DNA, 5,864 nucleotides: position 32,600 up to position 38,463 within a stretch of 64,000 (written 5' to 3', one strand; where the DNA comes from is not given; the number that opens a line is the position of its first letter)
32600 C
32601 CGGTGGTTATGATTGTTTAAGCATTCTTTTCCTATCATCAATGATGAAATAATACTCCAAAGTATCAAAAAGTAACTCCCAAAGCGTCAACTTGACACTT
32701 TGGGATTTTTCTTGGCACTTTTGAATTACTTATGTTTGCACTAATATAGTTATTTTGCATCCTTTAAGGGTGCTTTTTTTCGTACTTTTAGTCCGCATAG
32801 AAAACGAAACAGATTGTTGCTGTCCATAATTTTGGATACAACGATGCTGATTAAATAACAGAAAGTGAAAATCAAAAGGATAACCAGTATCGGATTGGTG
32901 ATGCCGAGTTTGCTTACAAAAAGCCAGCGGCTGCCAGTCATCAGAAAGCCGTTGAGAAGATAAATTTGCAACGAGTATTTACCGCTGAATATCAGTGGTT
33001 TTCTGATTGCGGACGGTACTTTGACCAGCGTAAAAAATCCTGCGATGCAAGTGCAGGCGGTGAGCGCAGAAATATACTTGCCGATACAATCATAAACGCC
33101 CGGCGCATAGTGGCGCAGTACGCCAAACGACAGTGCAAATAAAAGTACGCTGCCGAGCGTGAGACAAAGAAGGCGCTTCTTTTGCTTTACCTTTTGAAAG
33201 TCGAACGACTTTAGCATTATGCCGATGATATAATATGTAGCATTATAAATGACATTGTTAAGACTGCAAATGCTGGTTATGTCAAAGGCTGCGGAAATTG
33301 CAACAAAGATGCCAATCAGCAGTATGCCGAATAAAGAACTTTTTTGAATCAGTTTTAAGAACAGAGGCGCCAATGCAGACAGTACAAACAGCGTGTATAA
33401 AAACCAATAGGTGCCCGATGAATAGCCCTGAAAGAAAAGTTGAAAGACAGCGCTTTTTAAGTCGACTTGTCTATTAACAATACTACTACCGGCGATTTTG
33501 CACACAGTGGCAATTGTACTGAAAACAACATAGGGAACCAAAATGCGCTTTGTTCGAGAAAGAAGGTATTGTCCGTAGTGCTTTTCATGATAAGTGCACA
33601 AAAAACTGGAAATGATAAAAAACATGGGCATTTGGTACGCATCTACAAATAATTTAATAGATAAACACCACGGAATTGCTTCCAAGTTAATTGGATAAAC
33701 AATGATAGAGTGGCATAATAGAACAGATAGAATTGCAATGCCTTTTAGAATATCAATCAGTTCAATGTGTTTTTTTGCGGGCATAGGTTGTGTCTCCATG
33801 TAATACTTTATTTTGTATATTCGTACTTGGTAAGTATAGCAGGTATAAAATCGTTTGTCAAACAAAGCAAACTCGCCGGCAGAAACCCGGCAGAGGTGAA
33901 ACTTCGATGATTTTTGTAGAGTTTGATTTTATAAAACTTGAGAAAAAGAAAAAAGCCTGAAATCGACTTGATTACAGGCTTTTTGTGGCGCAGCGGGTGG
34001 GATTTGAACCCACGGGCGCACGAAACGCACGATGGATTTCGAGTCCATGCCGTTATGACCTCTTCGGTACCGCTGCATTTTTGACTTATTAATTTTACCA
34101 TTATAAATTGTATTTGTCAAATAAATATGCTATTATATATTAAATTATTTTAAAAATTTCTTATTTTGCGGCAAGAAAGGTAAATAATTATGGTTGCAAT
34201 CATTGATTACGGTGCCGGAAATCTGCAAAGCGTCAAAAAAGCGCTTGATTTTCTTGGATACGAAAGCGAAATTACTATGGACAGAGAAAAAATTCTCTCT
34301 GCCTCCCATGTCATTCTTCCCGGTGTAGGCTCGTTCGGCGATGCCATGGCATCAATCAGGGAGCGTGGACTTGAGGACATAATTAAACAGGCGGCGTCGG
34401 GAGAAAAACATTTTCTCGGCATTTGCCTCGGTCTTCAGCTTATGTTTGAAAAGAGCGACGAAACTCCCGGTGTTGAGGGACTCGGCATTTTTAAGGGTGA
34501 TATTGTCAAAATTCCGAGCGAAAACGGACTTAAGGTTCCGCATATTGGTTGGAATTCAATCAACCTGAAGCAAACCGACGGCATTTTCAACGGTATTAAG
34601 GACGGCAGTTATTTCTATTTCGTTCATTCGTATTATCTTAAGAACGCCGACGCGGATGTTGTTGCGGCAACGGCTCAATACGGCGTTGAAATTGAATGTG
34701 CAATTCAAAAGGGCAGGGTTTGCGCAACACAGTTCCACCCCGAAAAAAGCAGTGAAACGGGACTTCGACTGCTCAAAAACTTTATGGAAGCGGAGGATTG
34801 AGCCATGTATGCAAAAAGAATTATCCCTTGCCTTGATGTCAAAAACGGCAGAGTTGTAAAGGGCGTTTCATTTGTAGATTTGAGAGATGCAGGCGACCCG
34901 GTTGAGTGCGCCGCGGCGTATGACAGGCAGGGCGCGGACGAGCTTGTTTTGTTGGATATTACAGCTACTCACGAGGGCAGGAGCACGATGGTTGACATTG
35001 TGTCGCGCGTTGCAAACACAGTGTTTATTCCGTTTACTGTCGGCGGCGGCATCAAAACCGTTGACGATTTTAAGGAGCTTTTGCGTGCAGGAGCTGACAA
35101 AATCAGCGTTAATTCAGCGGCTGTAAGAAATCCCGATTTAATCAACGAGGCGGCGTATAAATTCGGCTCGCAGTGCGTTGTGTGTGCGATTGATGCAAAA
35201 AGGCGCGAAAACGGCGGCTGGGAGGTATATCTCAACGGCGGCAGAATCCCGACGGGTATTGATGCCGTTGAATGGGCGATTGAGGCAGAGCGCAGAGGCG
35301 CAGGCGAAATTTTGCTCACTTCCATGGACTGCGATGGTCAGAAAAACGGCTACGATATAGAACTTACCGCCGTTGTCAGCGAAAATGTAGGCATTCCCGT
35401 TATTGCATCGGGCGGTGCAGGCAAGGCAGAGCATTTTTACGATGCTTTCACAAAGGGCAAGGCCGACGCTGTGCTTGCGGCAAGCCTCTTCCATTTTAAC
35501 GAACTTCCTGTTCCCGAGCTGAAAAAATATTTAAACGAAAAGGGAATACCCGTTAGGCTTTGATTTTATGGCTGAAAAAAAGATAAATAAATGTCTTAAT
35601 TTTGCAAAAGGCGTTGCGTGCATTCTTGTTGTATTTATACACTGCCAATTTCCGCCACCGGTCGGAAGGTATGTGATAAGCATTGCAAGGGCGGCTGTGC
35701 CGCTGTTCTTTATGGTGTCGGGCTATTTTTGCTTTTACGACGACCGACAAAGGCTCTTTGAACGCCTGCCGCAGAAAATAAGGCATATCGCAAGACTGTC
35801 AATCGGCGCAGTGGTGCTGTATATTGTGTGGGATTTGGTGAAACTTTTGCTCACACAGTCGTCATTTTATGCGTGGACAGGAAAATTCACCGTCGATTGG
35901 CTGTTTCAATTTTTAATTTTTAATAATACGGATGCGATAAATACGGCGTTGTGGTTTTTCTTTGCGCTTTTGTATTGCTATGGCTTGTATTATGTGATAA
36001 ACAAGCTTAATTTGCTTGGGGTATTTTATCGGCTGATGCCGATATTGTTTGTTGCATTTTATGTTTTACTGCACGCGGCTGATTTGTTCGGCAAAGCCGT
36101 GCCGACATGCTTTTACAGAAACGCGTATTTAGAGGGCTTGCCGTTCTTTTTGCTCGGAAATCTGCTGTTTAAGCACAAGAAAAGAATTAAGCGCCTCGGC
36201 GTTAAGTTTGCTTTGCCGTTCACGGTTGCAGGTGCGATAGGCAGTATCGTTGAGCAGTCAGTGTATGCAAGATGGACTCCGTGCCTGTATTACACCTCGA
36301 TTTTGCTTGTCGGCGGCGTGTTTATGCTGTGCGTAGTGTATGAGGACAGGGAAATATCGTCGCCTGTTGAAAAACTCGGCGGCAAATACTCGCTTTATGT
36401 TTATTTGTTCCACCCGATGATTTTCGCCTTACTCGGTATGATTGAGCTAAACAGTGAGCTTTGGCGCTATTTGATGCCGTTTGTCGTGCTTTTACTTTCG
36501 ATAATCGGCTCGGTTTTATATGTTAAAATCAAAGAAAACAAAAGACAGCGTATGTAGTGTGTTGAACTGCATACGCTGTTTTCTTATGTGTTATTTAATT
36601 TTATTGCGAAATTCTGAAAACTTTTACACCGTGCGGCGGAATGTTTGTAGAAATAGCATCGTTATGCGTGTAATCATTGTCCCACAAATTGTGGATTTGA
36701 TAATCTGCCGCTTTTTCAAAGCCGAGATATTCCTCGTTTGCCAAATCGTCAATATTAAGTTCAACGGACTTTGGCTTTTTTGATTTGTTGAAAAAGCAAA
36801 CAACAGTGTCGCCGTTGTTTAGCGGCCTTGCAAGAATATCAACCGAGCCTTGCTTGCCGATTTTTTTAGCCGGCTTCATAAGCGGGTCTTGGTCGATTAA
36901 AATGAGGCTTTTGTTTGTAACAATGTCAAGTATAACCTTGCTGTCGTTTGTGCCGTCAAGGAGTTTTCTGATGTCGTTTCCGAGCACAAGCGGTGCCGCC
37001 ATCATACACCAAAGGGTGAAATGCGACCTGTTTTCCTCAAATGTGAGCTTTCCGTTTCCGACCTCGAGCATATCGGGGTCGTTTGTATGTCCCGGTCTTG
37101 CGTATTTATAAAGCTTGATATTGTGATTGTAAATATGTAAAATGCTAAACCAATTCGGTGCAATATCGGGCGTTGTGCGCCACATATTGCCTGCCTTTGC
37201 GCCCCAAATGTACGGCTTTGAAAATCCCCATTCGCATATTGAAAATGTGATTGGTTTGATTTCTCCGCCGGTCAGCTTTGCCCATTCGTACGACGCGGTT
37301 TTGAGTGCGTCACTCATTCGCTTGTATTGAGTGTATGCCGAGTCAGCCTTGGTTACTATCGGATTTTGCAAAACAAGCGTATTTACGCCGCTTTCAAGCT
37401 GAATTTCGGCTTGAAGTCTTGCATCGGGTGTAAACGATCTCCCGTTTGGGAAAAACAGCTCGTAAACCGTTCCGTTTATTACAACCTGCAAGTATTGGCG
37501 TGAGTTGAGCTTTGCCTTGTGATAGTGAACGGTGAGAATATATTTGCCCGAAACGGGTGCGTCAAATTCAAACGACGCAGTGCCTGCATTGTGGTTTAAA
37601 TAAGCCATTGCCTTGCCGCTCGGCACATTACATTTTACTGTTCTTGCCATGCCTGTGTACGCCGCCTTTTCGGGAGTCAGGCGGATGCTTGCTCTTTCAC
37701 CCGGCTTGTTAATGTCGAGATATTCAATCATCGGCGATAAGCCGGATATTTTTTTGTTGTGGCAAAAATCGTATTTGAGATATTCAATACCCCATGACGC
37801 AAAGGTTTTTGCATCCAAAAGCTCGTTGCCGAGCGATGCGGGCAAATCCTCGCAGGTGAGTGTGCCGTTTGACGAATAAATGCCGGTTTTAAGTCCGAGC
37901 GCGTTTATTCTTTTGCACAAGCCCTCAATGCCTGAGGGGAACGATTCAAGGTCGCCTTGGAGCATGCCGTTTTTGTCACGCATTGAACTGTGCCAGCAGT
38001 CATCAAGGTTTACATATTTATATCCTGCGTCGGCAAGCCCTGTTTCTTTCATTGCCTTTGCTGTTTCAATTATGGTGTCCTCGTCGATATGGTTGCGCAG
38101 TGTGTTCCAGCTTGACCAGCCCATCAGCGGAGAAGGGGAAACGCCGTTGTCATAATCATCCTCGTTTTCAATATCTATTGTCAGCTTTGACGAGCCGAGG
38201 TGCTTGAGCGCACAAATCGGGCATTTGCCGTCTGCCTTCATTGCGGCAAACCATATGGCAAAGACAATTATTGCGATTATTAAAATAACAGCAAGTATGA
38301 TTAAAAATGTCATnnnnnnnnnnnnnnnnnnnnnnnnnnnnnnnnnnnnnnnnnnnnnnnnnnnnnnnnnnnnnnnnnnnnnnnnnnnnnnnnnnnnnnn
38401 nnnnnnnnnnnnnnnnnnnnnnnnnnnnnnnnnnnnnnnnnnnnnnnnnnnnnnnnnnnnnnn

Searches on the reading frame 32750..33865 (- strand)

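Call 57: search_protein_families(library=pfam, proteins=[window:32750-33865:-], max_evalue=0.00001)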
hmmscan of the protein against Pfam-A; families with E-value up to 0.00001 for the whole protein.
window:32750-33865:- (371 aa): 1 family
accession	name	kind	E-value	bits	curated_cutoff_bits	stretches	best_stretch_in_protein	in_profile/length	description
PF01757.29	Acyl_transf_3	-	2.4e-32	112.7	31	1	37-344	4-325/326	Acyltransferase domain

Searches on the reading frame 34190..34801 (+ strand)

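Call 9: search_protein_families(library=pfam, proteins=[window:34190-34801:+], max_evalue=0.001)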
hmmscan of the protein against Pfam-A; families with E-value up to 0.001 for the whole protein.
window:34190-34801:+ (203 aa): 3 families
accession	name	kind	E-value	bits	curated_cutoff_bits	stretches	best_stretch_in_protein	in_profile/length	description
PF00117.34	GATase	-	5.1e-22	78.9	22.8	1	4-199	2-187/190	Glutamine amidotransferase class-I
PF07685.20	GATase_3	-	2.7e-07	30.9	27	1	28-104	30-114/196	CobB/CobQ-like glutamine amidotransferase domain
PF01174.25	SNO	-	8.1e-06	26.3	27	1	11-200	7-184/188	SNO glutamine amidotransferase family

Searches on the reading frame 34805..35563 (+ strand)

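Call 9: search_protein_families(library=pfam, proteins=[window:34805-35563:+], max_evalue=0.001)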
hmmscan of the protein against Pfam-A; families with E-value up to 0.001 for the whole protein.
window:34805-35563:+ (252 aa): 7 families
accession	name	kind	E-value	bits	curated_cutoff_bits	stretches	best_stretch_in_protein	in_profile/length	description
PF00977.27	His_biosynth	-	6.6e-86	287.9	23.6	1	5-234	1-227/228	Histidine biosynthesis protein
PF03060.21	NMO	-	4.1e-07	30.1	28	0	152-241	143-238/331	Nitronate monooxygenase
PF01207.24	Dus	-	6.2e-06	26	20.4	1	33-119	141-231/311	Dihydrouridine synthase (Dus)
PF02581.23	TMP-TENI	-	4.5e-05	23.3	27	0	36-105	108-179/180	Thiamine monophosphate synthase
PF00478.31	IMPDH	-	5.9e-05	22.7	25.6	0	34-102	107-172/345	IMP dehydrogenase / GMP reductase domain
PF05690.20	ThiG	-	0.00032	20.6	23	0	66-118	167-220/247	Thiazole biosynthesis protein ThiG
PF01180.27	DHO_dh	-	0.00077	19.2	27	0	61-110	225-277/291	Dihydroorotate dehydrogenase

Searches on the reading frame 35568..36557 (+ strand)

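Call 9: search_protein_families(library=pfam, proteins=[window:35568-36557:+], max_evalue=0.001)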
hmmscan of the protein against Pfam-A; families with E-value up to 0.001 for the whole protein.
window:35568-36557:+ (329 aa): 1 family
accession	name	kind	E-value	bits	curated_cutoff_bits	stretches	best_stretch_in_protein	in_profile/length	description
PF01757.29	Acyl_transf_3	-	2.2e-32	112.8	31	1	8-317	2-323/326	Acyltransferase domain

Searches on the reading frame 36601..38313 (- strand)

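Call 9: search_protein_families(library=pfam, proteins=[window:36601-38313:-], max_evalue=0.001)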
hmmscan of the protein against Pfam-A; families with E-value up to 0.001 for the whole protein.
window:36601-38313:- (570 aa): 2 families
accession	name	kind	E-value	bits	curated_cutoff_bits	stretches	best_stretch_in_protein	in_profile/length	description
PF16499.11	Melibiase_2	-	1.8e-54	185.4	23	2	67-191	7-141/284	Alpha galactosidase A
PF17801.7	Melibiase_C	-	7.4e-16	58.4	22.9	1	488-568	1-71/71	Alpha galactosidase C-terminal beta sandwich domain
